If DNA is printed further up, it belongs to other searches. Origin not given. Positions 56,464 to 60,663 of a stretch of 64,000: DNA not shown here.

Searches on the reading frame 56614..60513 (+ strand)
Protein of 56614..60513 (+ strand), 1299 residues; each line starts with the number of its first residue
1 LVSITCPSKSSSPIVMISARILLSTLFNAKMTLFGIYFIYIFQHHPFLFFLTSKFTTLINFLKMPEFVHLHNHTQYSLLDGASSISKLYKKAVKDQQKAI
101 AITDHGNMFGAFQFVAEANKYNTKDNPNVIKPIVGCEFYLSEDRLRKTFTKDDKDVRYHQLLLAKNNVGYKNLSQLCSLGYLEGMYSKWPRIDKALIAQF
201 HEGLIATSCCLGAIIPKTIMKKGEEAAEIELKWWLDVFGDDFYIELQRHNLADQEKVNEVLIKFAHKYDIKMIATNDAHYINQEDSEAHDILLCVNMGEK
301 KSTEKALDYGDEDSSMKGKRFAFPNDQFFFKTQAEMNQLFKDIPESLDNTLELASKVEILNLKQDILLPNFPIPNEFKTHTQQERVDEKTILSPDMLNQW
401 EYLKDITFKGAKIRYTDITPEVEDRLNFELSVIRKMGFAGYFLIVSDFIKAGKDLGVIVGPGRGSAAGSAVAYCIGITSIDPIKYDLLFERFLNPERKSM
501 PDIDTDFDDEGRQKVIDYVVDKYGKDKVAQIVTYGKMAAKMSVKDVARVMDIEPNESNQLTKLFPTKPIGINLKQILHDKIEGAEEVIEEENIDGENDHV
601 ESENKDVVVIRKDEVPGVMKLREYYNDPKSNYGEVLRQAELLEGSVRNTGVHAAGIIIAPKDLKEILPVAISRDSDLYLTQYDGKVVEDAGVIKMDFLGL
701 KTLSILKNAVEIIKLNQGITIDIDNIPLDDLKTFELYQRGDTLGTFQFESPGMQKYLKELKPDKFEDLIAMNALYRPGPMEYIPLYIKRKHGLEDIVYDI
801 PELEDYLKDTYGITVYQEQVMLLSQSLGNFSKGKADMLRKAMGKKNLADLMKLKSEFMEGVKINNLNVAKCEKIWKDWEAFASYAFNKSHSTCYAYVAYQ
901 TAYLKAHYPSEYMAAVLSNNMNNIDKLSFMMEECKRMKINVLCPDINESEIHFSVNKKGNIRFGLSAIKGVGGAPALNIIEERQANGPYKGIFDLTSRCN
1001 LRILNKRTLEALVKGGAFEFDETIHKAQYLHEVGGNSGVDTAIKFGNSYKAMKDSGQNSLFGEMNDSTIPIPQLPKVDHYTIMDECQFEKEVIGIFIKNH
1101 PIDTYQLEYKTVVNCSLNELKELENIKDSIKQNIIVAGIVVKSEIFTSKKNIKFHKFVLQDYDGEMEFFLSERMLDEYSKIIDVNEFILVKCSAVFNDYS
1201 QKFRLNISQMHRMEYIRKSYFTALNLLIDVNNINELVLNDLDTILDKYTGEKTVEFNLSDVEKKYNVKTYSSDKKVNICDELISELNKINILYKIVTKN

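Call 75: search_protein_families(library=pfam, proteins=[window:56614-60513:+], max_evalue=0.00001)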
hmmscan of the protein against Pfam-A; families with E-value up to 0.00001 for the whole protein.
window:56614-60513:+ (1299 aa): 4 families
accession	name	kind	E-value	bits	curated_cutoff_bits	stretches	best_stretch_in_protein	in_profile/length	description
PF07733.18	DNA_pol3_alpha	-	1.7e-88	297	23.9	1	401-699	1-260/260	Bacterial DNA polymerase III alpha NTPase domain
PF17657.6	DNA_pol3_finger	-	7e-60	201.6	22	1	702-864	1-165/166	Bacterial DNA polymerase III alpha subunit finger domain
PF02811.25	PHP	-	1.1e-48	166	26.4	1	69-249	1-164/164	PHP domain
PF14579.12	HHH_6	-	2.8e-25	88.8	25.6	1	938-1019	1-81/90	Helix-hairpin-helix motif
